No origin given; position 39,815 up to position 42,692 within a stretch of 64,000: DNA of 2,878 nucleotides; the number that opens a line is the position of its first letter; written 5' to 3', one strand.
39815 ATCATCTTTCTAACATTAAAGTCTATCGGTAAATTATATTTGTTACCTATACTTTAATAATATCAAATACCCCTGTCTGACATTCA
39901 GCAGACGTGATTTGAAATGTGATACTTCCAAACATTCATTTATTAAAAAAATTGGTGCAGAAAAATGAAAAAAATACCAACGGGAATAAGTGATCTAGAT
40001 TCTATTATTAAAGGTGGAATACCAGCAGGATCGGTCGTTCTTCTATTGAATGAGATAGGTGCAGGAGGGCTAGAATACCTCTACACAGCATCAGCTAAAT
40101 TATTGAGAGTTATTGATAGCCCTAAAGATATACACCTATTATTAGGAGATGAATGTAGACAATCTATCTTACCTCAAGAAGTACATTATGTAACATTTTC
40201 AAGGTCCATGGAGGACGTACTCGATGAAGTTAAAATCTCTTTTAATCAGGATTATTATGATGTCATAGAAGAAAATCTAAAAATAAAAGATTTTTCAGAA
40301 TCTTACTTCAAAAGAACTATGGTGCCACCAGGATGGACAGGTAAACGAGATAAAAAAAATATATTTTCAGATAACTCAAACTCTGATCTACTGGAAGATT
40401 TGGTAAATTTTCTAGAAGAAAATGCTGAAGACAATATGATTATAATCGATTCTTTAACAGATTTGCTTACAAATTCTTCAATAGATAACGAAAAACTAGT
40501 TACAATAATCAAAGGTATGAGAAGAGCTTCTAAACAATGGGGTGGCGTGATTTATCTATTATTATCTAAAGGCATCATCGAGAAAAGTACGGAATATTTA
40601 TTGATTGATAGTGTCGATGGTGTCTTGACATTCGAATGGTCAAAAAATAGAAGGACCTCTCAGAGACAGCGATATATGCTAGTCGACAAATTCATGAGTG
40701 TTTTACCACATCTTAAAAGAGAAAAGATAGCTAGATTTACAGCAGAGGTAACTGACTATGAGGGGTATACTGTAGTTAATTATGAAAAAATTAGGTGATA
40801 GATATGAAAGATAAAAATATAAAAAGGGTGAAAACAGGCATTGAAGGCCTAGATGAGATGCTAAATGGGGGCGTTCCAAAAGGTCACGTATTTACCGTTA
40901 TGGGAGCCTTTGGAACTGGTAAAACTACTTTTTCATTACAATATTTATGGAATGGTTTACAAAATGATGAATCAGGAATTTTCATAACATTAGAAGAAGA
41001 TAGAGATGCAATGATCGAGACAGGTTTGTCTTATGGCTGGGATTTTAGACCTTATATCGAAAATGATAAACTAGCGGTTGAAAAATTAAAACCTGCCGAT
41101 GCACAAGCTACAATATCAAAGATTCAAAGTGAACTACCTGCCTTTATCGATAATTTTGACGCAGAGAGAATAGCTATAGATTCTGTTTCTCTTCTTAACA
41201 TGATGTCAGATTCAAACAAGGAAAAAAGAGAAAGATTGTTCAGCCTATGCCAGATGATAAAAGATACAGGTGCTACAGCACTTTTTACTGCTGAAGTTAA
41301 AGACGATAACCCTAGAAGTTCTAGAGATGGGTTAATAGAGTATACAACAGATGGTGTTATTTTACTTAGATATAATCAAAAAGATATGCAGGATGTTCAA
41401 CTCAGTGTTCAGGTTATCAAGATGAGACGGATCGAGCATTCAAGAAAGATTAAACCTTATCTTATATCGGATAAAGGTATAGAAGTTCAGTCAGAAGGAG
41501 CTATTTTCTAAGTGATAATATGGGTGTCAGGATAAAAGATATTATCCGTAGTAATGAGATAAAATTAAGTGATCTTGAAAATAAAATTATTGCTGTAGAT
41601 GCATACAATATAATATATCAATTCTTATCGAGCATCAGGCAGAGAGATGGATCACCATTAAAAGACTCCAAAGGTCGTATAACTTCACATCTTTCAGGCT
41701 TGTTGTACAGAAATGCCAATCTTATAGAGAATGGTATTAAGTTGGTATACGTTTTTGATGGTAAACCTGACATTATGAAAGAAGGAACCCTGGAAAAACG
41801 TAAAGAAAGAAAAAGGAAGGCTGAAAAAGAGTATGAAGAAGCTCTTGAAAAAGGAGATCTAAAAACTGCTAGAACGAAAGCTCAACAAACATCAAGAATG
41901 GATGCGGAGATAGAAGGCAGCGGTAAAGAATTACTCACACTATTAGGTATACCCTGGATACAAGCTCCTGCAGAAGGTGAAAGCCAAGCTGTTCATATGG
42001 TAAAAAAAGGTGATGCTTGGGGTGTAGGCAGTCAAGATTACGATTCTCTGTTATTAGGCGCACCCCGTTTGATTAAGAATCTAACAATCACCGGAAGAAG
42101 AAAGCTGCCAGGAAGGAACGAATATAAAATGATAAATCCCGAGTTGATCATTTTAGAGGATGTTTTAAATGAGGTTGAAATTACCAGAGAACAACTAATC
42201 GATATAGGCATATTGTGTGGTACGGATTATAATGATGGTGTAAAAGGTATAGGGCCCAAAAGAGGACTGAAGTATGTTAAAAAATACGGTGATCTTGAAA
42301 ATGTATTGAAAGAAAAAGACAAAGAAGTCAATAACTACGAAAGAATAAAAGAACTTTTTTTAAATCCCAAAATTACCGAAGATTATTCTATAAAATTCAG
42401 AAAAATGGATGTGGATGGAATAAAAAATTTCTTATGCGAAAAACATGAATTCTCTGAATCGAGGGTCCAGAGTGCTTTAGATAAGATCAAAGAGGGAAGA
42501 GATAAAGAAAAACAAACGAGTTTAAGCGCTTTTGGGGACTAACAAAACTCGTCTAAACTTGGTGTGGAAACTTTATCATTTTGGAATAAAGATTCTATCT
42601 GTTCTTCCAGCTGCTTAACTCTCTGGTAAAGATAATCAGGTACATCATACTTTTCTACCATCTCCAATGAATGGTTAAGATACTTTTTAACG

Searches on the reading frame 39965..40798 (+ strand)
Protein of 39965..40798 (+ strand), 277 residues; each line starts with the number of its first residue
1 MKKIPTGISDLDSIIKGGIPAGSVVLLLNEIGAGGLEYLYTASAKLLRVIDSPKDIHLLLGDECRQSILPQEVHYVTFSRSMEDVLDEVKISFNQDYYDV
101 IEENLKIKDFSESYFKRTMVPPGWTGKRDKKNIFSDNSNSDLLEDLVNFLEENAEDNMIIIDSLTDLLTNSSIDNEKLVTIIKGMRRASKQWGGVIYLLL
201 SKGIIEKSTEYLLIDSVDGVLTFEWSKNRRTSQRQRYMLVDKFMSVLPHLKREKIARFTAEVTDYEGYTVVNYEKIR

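Call 10: search_protein_families(library=pfam, proteins=[window:39965-40798:+], max_evalue=0.001)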
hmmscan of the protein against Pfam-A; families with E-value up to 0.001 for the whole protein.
window:39965-40798:+ (277 aa): 1 family
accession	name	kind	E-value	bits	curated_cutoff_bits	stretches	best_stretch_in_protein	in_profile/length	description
PF06745.19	ATPase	-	1.5e-09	38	26.6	2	73-243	51-205/231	KaiC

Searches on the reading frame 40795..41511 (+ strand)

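Call 10: search_protein_families(library=pfam, proteins=[window:40795-41511:+], max_evalue=0.001)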
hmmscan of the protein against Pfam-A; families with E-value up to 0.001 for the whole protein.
window:40795-41511:+ (238 aa): 5 families
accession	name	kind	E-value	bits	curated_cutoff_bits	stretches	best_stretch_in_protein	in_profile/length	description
PF06745.19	ATPase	-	1.4e-59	201.8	26.6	1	12-234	1-229/231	KaiC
PF00154.27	RecA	-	8.4e-06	25.9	27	1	4-72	25-94/262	recA bacterial DNA recombination protein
PF03796.21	DnaB_C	-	3.7e-05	23.7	27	1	12-121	2-109/255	DnaB-like helicase C terminal domain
PF07088.17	GvpD_P-loop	-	0.00021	21.7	24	1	30-197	10-178/189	GvpD gas vesicle protein, P-loop domain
PF08423.17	Rad51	-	0.00095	18.9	22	0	7-47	3-43/244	Rad51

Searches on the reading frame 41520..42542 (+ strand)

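Call 10: search_protein_families(library=pfam, proteins=[window:41520-42542:+], max_evalue=0.001)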
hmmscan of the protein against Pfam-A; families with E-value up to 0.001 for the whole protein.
window:41520-42542:+ (340 aa): 3 families
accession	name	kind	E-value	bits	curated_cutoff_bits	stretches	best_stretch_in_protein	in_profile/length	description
PF00867.23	XPG_I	-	1.5e-25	89.9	24.9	1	143-236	1-89/89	XPG I-region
PF00752.23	XPG_N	-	4.6e-19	69.2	22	1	12-100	17-100/101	XPG N-terminal domain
PF01367.25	5_3_exonuc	-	2.3e-07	31.6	40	1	222-272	2-53/97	5'-3' exonuclease, C-terminal SAM fold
